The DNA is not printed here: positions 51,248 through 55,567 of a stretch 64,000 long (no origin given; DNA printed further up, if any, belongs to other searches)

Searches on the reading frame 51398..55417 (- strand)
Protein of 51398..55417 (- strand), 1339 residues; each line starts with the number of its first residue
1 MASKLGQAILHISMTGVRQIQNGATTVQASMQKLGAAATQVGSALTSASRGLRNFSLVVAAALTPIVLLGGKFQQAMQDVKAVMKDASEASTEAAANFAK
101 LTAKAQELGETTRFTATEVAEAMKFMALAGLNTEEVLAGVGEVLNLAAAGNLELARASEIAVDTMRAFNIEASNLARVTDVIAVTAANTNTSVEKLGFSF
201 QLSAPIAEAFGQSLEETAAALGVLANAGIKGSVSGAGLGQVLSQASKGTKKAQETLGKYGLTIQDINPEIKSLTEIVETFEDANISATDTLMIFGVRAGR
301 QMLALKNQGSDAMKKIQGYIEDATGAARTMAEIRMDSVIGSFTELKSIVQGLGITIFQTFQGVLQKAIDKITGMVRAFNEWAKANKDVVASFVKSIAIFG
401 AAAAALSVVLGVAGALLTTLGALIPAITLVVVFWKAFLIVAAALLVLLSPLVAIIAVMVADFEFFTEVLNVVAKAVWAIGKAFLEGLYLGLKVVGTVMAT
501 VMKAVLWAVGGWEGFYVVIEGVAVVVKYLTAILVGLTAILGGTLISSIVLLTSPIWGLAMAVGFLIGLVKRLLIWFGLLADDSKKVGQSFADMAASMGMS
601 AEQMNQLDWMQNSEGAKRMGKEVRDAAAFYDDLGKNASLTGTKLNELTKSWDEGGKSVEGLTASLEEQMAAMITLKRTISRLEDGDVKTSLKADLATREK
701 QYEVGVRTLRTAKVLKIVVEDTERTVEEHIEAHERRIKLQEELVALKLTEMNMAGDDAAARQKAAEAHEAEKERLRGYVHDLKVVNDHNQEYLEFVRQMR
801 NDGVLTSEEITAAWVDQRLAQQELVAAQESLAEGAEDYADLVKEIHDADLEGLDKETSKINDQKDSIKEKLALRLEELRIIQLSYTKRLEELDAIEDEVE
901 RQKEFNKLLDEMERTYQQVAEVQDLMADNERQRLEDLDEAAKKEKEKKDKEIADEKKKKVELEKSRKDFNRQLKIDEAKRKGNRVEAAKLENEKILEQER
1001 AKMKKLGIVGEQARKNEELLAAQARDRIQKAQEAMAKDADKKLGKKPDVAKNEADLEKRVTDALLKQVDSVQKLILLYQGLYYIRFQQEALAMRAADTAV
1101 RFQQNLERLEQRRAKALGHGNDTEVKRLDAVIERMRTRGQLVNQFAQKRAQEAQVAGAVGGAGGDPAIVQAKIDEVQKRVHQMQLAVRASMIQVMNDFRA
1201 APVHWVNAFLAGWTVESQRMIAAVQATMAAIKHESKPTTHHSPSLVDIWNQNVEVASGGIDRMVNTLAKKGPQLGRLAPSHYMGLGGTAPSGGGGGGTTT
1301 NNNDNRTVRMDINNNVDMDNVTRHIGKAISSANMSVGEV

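Call 12: search_protein_families(library=phrogs, proteins=[window:51398-55417:-])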
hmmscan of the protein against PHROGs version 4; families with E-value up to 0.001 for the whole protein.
window:51398-55417:- (1339 aa): 24 families
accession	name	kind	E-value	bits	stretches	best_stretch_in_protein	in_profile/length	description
phrog_1533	-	tail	4.4e-76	257.5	1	16-502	204-660/1688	tail length tape measure protein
phrog_9696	-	tail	2.6e-61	208.7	1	20-413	28-421/1415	tail length tape measure protein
phrog_28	-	tail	3.6e-61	209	1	4-472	169-667/1228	tail length tape measure protein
phrog_4704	-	tail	2.2e-60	206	1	23-423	164-569/625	tail length tape measure protein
phrog_19074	-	unknown function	7.1e-60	204.1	1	27-396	110-480/1384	-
phrog_1272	-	tail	1.9e-58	199.3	1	24-542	212-756/1606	tail length tape measure protein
phrog_991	-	tail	2.9e-58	198.5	1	27-505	245-728/1966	tail length tape measure protein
phrog_5218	-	unknown function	2e-42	146.5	1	15-867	173-950/1599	-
phrog_38390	-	tail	3.9e-42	145.4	1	22-474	17-460/1029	tail length tape measure protein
phrog_167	-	tail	2.9e-36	125.7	1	25-544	239-718/1555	tail length tape measure protein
phrog_28420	-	tail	7.8e-36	124.5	1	65-380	47-354/906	tail length tape measure protein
phrog_16692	-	unknown function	5.3e-35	122.1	1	9-387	121-508/1107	-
phrog_1293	-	tail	1.4e-26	93.7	1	21-1004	132-933/1424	tail length tape measure protein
phrog_58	-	tail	1.9e-25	90.5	1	19-557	293-771/1544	tail length tape measure protein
phrog_5493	-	tail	8.6e-23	81.6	1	16-283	12-276/1102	tail length tape measure protein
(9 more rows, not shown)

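Call 65: search_dna_similar(query=window:51398-55417:-, collection=phages, mode=protein, max_rows=12)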
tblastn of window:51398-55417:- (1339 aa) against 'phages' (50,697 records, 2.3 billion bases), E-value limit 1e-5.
Records with a match: 909; places in all: 911; records where one place covers at least 80% of the query: 0.
Best place of each record, by identity: <60% 909.
By first word of the organism name: Paenibacillus 85; Clostridium 74; Enterococcus 73; Staphylococcus 65; Mycobacterium 56; Bacillus 50; Vibrio 49; Yersinia 45; Klebsiella 39; Escherichia 39; and 71 more.
By host as written in the record: - 100; Paenibacillus larvae 48; Klebsiella pneumoniae 30; Clostridium sporogenes ATCC-15579 30; Yersinia pestis EV76-CN 25; Enterococcus faecalis 21; Paenibacillus larvae ATCC 9545 19; Gordonia terrae 3612 17; and 319 more.
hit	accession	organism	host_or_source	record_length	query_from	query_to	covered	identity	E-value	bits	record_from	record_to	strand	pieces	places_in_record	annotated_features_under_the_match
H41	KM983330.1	Clostridium phage phiCT19406A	Clostridium tetani ATCC 19406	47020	1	393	29%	31.3%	6e-33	145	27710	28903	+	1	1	tail tape measure protein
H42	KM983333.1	Clostridium phage phiCTC2A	Clostridium tetani C2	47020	1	393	29%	31.3%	6e-33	145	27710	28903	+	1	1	tail tape measure protein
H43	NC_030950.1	Clostridium phage phiCT19406A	Clostridium tetani ATCC 19406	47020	1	393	29%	31.3%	6e-33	145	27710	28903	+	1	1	tail tape measure protein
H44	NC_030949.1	Clostridium phage phiCTC2A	Clostridium tetani C2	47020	1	393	29%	31.3%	6e-33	145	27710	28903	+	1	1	tail tape measure protein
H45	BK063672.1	Caudoviricetes sp. vir515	Methanosarcinales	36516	38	380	26%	35.8%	2e-37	160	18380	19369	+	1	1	tail length tape measure protein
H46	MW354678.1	Bacillus phage BSTP12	Bacillus subtilis BSC16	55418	18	389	28%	32.7%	4e-33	146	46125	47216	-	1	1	BSTP12_068: putative tail tape measure protein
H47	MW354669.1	Bacillus phage BSTP5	Bacillus subtilis BSC21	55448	18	389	28%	32.7%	4e-33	146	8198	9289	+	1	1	putative tape measure/distal protein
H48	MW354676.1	Bacillus phage BSTP8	Bacillus subtilis KCCM12150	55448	18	389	28%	32.7%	4e-33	146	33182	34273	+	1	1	BSTP8_060: putative tail tape measure protein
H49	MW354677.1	Bacillus phage BSTP10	Bacillus subtilis KCCM12150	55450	18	389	28%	32.7%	4e-33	146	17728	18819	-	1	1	BSTP10_019: putative tail tape measure protein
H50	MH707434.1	Bacillus phage BSP19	Bacillus subtilis KACC 17797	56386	18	389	28%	32.7%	4e-33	146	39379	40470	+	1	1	putative tail tape measure protein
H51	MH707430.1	Bacillus phage BSP7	Bacillus subtilis ATCC 21336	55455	18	375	27%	33.7%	2e-33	147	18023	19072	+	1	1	putative tail tape measure protein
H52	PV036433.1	Ruminococcus phage NatCom_23091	Ruminococcus sp.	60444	17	389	28%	32.2%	6e-33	145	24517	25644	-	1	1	tail length tape measure protein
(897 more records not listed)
